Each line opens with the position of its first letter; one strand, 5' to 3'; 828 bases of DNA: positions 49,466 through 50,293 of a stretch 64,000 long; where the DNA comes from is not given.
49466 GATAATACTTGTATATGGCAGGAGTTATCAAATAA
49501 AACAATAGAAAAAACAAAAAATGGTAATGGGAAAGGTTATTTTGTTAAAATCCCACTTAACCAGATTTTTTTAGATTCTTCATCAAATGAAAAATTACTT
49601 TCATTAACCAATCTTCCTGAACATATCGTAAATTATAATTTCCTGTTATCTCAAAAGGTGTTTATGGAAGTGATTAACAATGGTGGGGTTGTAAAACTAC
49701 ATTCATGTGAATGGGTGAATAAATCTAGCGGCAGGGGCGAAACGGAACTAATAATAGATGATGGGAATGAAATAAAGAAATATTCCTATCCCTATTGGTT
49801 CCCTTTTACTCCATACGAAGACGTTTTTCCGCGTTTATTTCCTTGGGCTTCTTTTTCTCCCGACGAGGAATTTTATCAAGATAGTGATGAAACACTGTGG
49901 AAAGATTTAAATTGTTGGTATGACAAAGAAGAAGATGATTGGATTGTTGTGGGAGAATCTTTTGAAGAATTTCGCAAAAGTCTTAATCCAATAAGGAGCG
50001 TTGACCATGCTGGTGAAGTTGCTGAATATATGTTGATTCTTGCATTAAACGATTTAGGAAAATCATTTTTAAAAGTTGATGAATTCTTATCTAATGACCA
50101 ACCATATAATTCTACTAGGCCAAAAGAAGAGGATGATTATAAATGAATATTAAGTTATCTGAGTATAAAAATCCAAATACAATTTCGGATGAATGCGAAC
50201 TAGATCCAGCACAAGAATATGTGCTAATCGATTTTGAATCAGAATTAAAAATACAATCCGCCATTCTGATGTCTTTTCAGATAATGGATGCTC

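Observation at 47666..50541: Type II Thoeris-like pair extended into a four-gene operon with a DUF4365 nuclease-like protein and a small unknown protein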

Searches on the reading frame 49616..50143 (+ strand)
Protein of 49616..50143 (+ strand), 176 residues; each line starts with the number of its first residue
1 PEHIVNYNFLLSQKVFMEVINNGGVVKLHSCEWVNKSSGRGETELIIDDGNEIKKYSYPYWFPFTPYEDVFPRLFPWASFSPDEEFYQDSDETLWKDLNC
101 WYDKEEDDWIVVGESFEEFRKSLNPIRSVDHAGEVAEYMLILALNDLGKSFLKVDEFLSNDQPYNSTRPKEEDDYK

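Call 33: search_protein_representatives(protein=window:49616-50143:+)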
Query: 176 residues. Proteins with E-value up to 0.001 (for the whole library): 254; up to 1e-10: 136; up to 1e-30: 13. The best 150 are listed.
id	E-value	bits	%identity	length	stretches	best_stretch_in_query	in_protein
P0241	5.2e-82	290.3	69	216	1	1-173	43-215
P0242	6.2e-79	280.2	66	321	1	1-173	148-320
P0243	1.9e-57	210.2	65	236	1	44-171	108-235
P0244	6.9e-53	195.3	54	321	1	6-172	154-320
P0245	3.3e-48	180.0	49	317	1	1-168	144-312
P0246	2.4e-46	174.0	93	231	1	1-83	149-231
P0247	6.6e-43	162.8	70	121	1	60-152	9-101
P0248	3.7e-38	147.3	54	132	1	44-168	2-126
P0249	1.4e-34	135.6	82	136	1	83-155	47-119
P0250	2.0e-34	135.1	44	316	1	2-168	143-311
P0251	7.4e-34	133.2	45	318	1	1-168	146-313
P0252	2.1e-33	131.8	45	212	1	5-166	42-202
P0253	6.2e-32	127.0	70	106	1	17-92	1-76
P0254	1.3e-30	122.6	45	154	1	17-160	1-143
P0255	4.8e-29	117.5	62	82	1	94-174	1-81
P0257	3.6e-26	108.2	41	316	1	1-165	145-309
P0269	2.5e-23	98.9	38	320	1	1-160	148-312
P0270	4.5e-23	98.1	39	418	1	11-162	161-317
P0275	1.5e-22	96.4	40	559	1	8-163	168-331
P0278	2.8e-21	92.2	41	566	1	9-162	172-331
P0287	2.8e-18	82.5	35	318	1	8-165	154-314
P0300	7.1e-17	77.9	36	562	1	9-162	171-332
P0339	2.4e-13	66.4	40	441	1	16-157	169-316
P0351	3.3e-12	62.6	30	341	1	2-159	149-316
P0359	6.4e-12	61.7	28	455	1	17-161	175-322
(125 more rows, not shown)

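Call 34: search_protein_families(library=pfam, proteins=[P0275, P0278, P0300, P0270, P0339, P0359, P0250, P0257, P0287, P0351], max_evalue=0.01)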
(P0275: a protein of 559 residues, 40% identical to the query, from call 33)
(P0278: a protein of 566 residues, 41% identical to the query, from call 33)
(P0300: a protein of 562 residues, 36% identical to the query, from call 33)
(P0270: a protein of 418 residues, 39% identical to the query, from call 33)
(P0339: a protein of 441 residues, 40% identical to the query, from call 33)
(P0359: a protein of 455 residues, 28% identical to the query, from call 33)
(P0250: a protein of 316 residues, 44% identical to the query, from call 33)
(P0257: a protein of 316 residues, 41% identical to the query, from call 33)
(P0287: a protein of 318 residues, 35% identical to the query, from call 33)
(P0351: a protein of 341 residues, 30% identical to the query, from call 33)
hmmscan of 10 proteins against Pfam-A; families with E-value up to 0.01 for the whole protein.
P0275 (559 aa): 1 family
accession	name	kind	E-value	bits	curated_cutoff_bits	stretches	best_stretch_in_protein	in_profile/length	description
PF14280.11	DUF4365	-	1.4e-32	113.1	24.3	1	22-157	1-138/139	Domain of unknown function (DUF4365)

P0278 (566 aa): 1 family
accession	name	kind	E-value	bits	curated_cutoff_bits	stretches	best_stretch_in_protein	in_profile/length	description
PF14280.11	DUF4365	-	5.5e-34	117.7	24.3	1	27-160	3-138/139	Domain of unknown function (DUF4365)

P0300 (562 aa): 2 families
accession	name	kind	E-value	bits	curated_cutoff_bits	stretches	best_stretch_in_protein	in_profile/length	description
PF14280.11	DUF4365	-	9e-37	126.7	24.3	1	23-158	1-138/139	Domain of unknown function (DUF4365)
PF13156.12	Mrr_cat_2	-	0.0065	16.8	22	0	40-95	19-72/127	Restriction endonuclease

P0270 (418 aa): 1 family
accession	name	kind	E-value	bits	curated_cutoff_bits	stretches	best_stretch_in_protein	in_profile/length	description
PF14280.11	DUF4365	-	1.6e-39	135.6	24.3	1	11-145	1-137/139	Domain of unknown function (DUF4365)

P0339 (441 aa): 1 family
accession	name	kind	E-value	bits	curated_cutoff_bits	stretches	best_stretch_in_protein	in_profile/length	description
PF14280.11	DUF4365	-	2.4e-33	115.6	24.3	1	8-141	1-137/139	Domain of unknown function (DUF4365)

P0359 (455 aa): 2 families
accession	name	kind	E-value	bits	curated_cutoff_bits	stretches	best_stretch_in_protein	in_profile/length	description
PF14280.11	DUF4365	-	2.9e-29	102.3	24.3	1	8-142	1-136/139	Domain of unknown function (DUF4365)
PF19663.4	DUF6166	-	0.0025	18.3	27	1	397-447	44-92/93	Family of unknown function (DUF6166)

P0250 (316 aa): 1 family
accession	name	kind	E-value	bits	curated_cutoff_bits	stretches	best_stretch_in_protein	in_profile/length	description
PF14280.11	DUF4365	-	1.5e-23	83.8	24.3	1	4-136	1-136/139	Domain of unknown function (DUF4365)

P0257 (316 aa): 1 family
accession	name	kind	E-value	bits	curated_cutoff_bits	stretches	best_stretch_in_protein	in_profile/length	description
PF14280.11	DUF4365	-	4.6e-22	79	24.3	1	8-104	1-100/139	Domain of unknown function (DUF4365)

P0287 (318 aa): 1 family
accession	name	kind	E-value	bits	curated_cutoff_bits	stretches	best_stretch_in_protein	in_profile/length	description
PF14280.11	DUF4365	-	1.1e-17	64.9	24.3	1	9-136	5-132/139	Domain of unknown function (DUF4365)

P0351 (341 aa): 1 family
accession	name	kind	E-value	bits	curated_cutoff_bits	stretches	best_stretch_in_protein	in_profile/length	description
PF14280.11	DUF4365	-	1.4e-34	119.6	24.3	1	13-142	4-136/139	Domain of unknown function (DUF4365)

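Call 72: find_encoding_contigs(protein=P0250, flank=4000, max_places=4)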
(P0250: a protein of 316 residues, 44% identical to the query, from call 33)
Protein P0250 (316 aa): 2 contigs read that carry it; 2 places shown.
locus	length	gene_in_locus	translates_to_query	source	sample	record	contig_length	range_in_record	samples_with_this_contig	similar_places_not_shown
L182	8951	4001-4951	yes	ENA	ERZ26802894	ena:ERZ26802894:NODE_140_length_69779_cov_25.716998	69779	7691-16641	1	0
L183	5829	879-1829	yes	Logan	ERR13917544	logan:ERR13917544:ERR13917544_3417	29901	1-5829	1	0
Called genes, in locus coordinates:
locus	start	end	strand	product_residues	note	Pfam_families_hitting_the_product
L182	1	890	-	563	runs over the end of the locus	PF01401:Peptidase_M2 (faint), PF01432:Peptidase_M3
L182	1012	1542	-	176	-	-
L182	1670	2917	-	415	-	PF16403:Bact_surface_Ig-like (faint), PF04231:Endonuclease_1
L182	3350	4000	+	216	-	PF10386:DUF2441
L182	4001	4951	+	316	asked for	PF14280:DUF4365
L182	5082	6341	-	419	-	PF00145:DNA_methylase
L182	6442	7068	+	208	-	PF09195:Endonuc-BglII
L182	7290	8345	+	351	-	PF00145:DNA_methylase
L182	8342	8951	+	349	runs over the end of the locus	PF00145:DNA_methylase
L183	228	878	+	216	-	PF10386:DUF2441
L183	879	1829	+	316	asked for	PF14280:DUF4365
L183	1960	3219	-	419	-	PF00145:DNA_methylase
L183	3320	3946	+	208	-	PF09195:Endonuc-BglII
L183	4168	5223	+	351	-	PF00145:DNA_methylase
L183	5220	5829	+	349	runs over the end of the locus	PF00145:DNA_methylase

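Call 73: search_protein_families(library=padloc, proteins=[L182:3350-3997:+, P0250, P0257, P0244, P0245, P0287], max_evalue=0.001)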
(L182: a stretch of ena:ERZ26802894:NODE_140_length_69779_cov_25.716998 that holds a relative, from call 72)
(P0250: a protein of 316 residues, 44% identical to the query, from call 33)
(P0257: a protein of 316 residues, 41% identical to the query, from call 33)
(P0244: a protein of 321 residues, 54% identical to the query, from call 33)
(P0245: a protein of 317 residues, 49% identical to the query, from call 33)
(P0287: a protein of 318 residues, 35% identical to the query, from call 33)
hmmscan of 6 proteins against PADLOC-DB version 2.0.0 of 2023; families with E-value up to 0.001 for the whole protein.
L182:3350-3997:+ (216 aa): 0 families

P0250 (316 aa): 2 families
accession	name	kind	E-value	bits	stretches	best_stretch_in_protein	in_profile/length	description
PDLC02398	Aga_REase-PNTD1-PNTD2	-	1e-17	62.3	1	5-124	13-127/429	Class I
PDLC02415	Aga_REase-PNTD1-PNTD2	-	1.8e-09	34.9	1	4-98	11-104/423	Class I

P0257 (316 aa): 4 families
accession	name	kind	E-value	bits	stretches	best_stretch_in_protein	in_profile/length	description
PDLC02398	Aga_REase-PNTD1-PNTD2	-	1.5e-17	61.8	1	5-101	9-104/429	Class I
PDLC02415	Aga_REase-PNTD1-PNTD2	-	3.3e-11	40.7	1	5-104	8-108/423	Class I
PDLC04297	PDC-M02A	-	0.00013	19.8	1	1-83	1-80/165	-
PDLC04290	PDC-M02A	-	0.00017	19.3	1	6-82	7-86/170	-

P0244 (321 aa): 5 families
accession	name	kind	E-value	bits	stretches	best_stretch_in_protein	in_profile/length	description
PDLC02398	Aga_REase-PNTD1-PNTD2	-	7.6e-17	59.4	1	4-116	10-113/429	Class I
PDLC02415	Aga_REase-PNTD1-PNTD2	-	7.2e-09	33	1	19-115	24-119/423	Class I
PDLC04276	PDC-M02A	-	8.2e-07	26.9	1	25-84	45-104/184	-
PDLC04297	PDC-M02A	-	0.00011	20.1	1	15-94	17-96/165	-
PDLC04278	PDC-M02A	-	0.00013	20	1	16-93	20-97/167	-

P0245 (317 aa): 2 families
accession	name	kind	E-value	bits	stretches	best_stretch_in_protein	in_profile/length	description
PDLC02398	Aga_REase-PNTD1-PNTD2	-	2.3e-13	48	1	7-98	11-102/429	Class I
PDLC02415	Aga_REase-PNTD1-PNTD2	-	8.5e-07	26.1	1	11-97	14-101/423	Class I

P0287 (318 aa): 2 families
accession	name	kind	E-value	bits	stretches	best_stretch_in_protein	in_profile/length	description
PDLC02398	Aga_REase-PNTD1-PNTD2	-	1.2e-16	58.7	1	10-117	17-119/429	Class I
PDLC02415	Aga_REase-PNTD1-PNTD2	-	1.6e-09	35.1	1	10-118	16-120/423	Class I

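Call 74: find_encoding_contigs(protein=P0257, flank=4000, max_places=3)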
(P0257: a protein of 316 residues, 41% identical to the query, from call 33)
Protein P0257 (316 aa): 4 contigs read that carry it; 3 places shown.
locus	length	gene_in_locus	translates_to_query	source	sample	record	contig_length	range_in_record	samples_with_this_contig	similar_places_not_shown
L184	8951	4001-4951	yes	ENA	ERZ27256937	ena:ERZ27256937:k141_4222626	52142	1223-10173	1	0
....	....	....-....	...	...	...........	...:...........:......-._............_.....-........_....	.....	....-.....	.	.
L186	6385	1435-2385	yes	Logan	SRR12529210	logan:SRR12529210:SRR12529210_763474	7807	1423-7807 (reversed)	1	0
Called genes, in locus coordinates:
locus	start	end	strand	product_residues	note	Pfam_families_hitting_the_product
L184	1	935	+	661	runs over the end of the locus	PF00005:ABC_tran (faint), PF02463:SMC_N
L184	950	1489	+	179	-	-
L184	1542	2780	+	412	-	PF01210:NAD_Gly3P_dh_N (weak), PF02737:3HCDH_N (weak), PF03721:UDPG_MGDP_dh_N, PF00984:UDPG_MGDP_dh, PF03720:UDPG_MGDP_dh_C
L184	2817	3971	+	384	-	-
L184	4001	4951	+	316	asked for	PF14280:DUF4365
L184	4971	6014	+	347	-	-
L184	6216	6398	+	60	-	PF15731:MqsA_antitoxin (weak), PF01381:HTH_3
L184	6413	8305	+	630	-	-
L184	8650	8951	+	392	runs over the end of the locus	PF10926:DUF2800, PF12705:PDDEXK_1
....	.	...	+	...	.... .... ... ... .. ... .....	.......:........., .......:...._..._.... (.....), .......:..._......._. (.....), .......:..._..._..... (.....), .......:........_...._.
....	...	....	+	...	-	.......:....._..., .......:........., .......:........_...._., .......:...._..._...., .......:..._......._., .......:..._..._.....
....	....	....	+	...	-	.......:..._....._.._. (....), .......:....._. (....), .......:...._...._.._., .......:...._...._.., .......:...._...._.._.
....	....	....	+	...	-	-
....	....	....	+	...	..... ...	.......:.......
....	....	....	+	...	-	-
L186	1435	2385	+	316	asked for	PF14280:DUF4365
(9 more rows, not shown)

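Call 75: find_encoding_contigs(protein=P0245, flank=4000, max_places=3)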
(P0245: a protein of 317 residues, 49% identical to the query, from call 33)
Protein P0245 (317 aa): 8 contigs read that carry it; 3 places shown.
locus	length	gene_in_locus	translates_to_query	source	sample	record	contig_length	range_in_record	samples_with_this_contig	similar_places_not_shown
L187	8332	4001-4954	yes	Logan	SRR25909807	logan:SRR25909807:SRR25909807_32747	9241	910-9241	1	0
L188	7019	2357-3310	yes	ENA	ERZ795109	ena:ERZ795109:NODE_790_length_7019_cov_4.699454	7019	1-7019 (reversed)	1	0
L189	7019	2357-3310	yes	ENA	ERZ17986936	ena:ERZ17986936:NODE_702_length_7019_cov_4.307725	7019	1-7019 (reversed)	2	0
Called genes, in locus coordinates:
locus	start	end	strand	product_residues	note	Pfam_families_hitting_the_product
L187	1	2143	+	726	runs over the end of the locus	PF02463:SMC_N (weak), PF11398:DUF2813 (faint), PF13175:AAA_15, PF13476:AAA_23, PF13555:AAA_29 (faint), PF13304:AAA_21 (weak), PF20469:OLD-like_TOPRIM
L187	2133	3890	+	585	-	PF00580:UvrD-helicase, PF13245:AAA_19, PF01443:Viral_helicase1 (faint), PF00580:UvrD-helicase (weak)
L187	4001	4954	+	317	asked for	PF14280:DUF4365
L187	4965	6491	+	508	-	PF11185:DUF2971 (weak)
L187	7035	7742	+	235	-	PF11185:DUF2971 (weak)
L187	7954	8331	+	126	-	?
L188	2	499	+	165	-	?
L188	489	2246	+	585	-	PF00580:UvrD-helicase, PF13245:AAA_19, PF01443:Viral_helicase1 (faint), PF00580:UvrD-helicase (weak)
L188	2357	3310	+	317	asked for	PF14280:DUF4365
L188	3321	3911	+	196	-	-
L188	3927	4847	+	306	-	-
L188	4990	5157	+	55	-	-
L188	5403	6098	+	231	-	PF11185:DUF2971 (weak)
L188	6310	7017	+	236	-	?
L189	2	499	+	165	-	?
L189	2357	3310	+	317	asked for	PF14280:DUF4365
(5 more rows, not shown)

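Call 78: search_protein_families(library=pfam, proteins=[L184:2817-3968:+, L184:4971-6011:+, L187:4965-6488:+, L182:3350-3997:+], max_evalue=0.01)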
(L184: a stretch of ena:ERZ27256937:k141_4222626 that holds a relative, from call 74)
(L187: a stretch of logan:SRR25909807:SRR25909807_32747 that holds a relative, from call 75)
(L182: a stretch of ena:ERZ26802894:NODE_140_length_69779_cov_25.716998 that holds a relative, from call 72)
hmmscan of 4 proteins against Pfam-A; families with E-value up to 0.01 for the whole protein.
L184:2817-3968:+ (384 aa): 0 families

L184:4971-6011:+ (347 aa): 0 families

L187:4965-6488:+ (508 aa): 1 family
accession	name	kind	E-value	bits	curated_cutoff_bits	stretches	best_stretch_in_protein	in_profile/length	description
PF11185.13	DUF2971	-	6.2e-09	37.5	22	1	155-239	1-89/89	Protein of unknown function (DUF2971)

L182:3350-3997:+ (216 aa): 1 family
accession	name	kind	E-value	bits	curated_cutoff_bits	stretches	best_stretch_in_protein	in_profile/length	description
PF10386.15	DUF2441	-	0.0057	17.1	25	0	67-130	47-110/141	Protein of unknown function (DUF2441)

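Call 108: find_encoding_contigs(protein=P0269, flank=3500, max_places=3)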
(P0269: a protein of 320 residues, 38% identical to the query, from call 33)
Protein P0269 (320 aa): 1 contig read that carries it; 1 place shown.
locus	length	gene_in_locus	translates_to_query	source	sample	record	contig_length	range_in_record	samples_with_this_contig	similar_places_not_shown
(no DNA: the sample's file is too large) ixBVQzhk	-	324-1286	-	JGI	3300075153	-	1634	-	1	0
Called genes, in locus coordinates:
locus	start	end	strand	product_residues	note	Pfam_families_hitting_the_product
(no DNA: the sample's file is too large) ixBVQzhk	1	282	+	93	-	?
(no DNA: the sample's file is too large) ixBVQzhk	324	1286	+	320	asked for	PF14280:DUF4365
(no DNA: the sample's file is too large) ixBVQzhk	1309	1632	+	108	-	?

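Call 109: find_encoding_contigs(protein=P0251, flank=3500, max_places=3)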
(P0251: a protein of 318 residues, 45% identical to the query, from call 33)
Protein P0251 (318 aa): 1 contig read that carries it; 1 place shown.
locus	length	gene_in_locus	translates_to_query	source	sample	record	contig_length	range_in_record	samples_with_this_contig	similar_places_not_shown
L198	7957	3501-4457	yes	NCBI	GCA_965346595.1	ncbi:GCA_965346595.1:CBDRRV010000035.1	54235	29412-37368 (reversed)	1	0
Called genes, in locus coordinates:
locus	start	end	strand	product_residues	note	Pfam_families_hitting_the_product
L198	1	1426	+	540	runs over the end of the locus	PF00239:Resolvase, PF07508:Recombinase, PF13408:Zn_ribbon_recom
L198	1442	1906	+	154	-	-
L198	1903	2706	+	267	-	PF00149:Metallophos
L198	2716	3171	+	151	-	-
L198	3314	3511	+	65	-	-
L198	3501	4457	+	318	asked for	PF14280:DUF4365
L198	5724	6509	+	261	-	-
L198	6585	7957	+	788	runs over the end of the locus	PF00069:Pkinase (faint)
